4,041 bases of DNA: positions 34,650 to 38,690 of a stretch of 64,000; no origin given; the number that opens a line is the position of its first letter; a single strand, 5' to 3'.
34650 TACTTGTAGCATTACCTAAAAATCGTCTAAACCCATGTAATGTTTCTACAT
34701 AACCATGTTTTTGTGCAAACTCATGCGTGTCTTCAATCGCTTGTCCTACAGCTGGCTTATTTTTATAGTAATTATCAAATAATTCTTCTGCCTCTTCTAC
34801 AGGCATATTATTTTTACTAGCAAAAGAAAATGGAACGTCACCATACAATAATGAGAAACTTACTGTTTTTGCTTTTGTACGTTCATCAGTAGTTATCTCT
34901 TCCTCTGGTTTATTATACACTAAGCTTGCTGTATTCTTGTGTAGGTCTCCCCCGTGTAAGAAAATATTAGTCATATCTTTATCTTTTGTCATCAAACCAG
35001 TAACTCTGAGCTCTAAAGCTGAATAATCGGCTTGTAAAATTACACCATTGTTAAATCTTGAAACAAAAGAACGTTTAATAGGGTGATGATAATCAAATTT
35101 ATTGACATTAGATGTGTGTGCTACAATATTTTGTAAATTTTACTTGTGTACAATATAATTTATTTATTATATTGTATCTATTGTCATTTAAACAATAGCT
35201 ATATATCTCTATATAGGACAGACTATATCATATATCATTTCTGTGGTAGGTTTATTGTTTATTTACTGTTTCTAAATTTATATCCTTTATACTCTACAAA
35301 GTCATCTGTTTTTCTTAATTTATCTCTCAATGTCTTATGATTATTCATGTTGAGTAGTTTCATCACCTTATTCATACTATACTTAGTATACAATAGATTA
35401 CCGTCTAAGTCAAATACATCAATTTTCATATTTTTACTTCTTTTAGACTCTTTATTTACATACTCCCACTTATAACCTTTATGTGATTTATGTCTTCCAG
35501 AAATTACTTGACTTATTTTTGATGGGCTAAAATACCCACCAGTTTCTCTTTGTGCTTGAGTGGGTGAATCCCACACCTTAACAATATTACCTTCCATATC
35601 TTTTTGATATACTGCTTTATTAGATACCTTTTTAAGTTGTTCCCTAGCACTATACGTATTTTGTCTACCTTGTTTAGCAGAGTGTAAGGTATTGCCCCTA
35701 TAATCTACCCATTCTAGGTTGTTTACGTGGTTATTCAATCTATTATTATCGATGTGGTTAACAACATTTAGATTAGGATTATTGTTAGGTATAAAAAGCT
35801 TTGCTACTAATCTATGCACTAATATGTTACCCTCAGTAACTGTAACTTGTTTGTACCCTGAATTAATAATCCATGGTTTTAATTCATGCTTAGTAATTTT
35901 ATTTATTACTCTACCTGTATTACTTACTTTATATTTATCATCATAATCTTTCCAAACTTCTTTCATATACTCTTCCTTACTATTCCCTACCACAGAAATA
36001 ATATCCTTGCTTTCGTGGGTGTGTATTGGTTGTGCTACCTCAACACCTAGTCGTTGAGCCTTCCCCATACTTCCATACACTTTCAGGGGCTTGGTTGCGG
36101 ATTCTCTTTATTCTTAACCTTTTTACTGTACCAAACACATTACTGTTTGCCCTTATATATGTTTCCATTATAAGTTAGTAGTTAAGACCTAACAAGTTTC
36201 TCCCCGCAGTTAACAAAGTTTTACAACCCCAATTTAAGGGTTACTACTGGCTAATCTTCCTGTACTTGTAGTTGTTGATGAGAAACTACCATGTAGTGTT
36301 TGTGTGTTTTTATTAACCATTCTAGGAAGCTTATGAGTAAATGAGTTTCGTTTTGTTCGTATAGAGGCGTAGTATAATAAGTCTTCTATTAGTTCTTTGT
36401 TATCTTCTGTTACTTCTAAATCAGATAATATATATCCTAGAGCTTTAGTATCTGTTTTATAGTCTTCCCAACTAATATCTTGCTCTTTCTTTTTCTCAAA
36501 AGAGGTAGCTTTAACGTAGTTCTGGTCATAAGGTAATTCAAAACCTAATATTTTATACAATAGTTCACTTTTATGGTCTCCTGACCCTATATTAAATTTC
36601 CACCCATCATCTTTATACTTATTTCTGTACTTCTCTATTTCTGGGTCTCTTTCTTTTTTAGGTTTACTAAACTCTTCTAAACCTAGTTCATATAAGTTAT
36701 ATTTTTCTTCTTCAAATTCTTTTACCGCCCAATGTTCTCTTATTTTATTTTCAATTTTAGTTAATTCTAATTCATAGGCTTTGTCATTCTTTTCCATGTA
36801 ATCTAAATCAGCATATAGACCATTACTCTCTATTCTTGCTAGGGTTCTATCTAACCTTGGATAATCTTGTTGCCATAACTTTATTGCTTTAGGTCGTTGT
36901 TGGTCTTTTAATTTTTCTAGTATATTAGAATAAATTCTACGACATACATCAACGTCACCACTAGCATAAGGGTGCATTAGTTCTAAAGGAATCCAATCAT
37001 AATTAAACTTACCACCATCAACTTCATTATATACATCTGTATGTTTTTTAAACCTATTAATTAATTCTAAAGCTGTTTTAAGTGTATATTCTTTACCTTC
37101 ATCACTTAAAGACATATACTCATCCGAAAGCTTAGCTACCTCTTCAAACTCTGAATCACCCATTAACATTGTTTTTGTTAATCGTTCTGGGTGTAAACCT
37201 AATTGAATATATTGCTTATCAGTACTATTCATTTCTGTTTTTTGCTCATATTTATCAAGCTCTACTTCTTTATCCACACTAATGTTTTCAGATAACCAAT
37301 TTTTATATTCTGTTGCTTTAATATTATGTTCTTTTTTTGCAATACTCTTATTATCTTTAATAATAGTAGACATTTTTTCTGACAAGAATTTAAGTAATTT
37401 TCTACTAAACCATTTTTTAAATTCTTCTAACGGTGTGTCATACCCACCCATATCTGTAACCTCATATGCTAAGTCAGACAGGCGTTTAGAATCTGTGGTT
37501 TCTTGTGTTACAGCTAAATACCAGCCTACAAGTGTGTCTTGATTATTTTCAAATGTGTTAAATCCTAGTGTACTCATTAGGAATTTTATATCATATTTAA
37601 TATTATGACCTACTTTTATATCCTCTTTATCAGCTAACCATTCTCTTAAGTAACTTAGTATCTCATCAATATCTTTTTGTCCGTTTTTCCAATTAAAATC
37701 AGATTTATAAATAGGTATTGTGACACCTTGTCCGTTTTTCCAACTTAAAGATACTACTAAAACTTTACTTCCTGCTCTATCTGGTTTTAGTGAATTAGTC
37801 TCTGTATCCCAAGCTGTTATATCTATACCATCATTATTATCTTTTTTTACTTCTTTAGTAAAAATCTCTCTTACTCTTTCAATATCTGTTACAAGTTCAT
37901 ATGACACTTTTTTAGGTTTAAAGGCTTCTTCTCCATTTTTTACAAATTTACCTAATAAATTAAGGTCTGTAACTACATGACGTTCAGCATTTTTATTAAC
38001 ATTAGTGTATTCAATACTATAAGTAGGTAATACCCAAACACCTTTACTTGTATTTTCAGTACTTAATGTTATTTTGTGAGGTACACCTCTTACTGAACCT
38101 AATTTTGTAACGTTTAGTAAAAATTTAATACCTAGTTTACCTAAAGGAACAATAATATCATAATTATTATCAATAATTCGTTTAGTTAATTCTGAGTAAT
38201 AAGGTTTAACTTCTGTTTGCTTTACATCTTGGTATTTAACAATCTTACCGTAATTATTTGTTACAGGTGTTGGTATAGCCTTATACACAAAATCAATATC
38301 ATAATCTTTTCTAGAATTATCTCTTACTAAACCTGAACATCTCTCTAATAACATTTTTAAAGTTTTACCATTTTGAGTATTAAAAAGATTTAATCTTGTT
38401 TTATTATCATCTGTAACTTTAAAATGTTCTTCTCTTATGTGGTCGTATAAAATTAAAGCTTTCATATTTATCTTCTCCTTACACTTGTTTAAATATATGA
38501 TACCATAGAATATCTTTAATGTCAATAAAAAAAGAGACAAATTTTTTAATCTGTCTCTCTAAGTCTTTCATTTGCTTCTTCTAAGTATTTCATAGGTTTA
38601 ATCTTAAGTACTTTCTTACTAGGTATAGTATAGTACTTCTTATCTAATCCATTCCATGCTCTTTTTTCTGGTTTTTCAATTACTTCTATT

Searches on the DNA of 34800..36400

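Call 58: search_rna_families(source=window, start=34800, end=36400, threshold=evalue, max_evalue=1)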
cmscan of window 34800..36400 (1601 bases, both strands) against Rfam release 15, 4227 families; matches with E-value up to 1: 2.
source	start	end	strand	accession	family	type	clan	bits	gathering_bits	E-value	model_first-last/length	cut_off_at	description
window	35199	35309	-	RF00028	Intron_gpI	Intron;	-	19.8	50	0.028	1-253/253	no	Group I catalytic intron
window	36005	36218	-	RF00028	Intron_gpI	Intron;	-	17.8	50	0.11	50-157/253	no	Group I catalytic intron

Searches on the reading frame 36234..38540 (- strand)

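Call 42: search_protein_families(library=pfam, proteins=[window:36234-38540:-], max_evalue=0.001)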
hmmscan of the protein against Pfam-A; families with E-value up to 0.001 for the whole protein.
window:36234-38540:- (768 aa): 2 families
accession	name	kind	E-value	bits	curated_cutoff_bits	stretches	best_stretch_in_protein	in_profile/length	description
PF01612.26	DNA_pol_A_exo1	-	5.6e-12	46.2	23.6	1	217-369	4-132/173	3'-5' exonuclease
PF00476.26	DNA_pol_A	-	5.5e-11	42.5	34.3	1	632-768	12-126/381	DNA polymerase family A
